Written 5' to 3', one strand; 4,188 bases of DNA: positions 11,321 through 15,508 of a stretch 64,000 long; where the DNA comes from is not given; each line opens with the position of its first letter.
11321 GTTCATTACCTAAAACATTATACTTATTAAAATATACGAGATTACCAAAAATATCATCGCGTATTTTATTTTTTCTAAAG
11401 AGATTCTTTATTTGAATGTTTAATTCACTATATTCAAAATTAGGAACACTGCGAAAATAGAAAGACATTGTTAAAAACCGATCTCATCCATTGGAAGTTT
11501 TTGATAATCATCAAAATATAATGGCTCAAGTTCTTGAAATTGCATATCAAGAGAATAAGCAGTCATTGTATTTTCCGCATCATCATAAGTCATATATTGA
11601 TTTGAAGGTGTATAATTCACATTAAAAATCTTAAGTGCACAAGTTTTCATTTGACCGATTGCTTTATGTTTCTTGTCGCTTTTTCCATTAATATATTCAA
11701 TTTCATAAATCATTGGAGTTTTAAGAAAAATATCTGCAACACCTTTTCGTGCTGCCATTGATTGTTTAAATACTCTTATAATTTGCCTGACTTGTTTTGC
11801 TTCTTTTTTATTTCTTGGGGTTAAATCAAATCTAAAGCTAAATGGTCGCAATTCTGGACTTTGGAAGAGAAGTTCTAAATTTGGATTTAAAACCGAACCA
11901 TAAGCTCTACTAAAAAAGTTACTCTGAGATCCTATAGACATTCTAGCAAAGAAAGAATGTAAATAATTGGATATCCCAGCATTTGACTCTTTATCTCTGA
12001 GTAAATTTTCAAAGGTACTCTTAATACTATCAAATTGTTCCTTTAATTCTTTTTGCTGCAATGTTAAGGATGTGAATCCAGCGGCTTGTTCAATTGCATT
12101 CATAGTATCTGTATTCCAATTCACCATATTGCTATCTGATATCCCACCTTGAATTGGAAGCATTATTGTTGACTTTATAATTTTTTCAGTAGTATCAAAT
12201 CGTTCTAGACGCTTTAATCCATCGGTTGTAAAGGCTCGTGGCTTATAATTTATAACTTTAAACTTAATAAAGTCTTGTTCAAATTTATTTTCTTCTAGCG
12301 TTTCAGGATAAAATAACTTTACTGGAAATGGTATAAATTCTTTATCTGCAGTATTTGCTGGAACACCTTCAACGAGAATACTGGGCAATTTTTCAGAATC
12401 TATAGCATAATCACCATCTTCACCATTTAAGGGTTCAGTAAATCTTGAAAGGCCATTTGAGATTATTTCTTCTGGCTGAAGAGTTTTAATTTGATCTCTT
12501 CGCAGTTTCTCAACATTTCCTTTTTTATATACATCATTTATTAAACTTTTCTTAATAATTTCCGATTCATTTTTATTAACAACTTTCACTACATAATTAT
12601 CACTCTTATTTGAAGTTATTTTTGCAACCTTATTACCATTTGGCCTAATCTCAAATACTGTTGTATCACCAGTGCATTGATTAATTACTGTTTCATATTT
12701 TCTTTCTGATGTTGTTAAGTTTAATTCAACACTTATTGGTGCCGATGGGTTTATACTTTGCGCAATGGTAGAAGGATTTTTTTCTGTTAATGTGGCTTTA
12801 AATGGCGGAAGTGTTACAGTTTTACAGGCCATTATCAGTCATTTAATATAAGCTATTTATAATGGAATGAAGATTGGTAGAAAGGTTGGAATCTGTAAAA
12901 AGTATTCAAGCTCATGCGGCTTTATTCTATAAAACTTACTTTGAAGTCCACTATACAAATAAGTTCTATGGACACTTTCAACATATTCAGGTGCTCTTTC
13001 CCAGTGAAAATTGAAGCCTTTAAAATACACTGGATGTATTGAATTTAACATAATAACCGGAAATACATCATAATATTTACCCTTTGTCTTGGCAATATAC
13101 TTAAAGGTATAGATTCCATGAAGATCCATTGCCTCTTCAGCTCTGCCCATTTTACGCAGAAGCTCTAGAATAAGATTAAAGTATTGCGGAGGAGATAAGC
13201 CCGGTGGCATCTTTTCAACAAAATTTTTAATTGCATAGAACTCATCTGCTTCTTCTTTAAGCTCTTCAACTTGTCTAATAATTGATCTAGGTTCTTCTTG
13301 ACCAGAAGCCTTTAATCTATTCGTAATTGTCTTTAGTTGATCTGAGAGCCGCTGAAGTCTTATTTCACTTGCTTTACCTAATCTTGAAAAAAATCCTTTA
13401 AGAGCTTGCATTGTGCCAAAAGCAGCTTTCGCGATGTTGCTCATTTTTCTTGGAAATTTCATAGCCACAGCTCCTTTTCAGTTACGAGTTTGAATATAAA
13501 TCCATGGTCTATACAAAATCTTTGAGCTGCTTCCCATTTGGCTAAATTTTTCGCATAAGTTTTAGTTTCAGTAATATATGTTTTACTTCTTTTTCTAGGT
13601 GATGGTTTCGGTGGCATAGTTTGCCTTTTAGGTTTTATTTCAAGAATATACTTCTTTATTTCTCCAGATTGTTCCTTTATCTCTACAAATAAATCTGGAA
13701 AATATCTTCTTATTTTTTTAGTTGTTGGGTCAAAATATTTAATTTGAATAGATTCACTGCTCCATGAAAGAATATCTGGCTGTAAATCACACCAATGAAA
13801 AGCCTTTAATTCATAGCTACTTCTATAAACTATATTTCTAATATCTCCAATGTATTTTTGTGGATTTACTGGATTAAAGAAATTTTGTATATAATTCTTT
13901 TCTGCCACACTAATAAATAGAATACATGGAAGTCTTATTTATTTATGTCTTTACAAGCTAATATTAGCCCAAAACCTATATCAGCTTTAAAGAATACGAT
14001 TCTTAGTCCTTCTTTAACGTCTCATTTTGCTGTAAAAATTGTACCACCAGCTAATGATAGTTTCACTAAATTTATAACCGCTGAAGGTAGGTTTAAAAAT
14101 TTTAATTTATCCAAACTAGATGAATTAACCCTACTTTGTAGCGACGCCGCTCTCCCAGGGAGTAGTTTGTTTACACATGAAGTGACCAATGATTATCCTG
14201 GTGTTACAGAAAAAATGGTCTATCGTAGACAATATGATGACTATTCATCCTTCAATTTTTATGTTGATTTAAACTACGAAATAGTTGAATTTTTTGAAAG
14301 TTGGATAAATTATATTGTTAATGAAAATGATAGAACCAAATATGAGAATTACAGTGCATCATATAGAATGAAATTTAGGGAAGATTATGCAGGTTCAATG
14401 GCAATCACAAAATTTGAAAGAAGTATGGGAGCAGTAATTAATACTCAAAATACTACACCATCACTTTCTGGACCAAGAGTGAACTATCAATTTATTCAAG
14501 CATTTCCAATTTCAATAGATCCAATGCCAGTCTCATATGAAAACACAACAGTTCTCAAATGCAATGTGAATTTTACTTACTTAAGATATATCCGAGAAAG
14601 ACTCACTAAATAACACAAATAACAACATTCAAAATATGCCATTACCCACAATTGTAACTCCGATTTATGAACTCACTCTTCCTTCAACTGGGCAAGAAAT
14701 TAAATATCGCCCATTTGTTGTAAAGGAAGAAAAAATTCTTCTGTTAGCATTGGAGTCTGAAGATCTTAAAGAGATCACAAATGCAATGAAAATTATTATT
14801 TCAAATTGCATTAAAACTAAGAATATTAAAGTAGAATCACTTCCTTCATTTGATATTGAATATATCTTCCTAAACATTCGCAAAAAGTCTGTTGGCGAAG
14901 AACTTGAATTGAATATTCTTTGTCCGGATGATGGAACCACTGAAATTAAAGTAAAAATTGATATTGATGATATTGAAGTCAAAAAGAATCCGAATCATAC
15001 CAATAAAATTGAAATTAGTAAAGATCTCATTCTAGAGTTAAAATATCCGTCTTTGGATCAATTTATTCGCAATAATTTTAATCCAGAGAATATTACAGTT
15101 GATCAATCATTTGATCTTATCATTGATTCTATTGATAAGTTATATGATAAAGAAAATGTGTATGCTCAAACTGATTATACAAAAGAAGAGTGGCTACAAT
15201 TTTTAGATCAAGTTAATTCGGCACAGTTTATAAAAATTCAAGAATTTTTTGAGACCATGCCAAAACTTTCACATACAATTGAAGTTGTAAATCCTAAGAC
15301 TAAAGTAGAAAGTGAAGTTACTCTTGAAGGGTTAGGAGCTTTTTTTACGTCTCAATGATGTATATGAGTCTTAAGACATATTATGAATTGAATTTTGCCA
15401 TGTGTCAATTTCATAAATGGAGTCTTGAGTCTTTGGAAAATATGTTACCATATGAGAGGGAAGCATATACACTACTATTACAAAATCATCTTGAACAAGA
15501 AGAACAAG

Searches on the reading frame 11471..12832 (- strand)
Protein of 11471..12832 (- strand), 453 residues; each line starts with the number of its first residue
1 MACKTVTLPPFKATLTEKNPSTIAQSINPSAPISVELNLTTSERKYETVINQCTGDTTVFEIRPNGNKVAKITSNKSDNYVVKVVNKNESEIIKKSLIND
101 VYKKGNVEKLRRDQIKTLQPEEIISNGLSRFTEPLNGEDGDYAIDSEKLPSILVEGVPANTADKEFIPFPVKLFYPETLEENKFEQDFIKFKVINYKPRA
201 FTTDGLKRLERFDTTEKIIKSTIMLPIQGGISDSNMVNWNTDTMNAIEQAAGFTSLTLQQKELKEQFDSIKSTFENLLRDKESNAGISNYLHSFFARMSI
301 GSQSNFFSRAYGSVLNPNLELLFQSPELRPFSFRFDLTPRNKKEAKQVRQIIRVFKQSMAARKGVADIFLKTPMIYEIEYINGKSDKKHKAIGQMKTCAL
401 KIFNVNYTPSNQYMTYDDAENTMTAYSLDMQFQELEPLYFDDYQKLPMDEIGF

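Call 9: search_protein_families(library=phrogs, proteins=[window:11471-12832:-], max_evalue=0.00001)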
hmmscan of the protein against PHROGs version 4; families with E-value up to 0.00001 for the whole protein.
window:11471-12832:- (453 aa): 1 family
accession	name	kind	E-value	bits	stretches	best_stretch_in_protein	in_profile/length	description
phrog_230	-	tail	5e-59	202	1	58-445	167-584/628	baseplate tail tube cap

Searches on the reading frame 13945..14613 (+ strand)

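Call 38: search_protein_families(library=pfam, proteins=[window:13945-14613:+], max_evalue=0.001)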
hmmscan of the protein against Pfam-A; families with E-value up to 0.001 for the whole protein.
window:13945-14613:+ (222 aa): 1 family
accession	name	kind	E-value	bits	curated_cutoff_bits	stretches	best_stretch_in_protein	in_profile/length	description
PF23849.1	Phage_TTP_2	-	3.7e-14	53.6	27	1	57-215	20-168/177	Phage tail tube protein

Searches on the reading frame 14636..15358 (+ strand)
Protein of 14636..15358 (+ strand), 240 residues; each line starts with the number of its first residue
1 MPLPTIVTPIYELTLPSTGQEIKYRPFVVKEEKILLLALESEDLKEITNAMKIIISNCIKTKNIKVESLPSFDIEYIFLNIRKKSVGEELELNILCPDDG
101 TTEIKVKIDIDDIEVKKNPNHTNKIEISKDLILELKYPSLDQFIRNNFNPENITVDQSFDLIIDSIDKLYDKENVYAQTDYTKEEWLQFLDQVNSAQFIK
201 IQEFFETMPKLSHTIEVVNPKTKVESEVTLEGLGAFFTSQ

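Call 39: search_protein_families(library=pfam, proteins=[window:14636-15358:+], max_evalue=0.001)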
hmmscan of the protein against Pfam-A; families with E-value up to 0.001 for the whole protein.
window:14636-15358:+ (240 aa): 1 family
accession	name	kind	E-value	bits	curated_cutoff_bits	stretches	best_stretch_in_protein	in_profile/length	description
PF12322.14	T4_baseplate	-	1.8e-68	231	24.5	1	9-237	2-218/219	T4 bacteriophage base plate protein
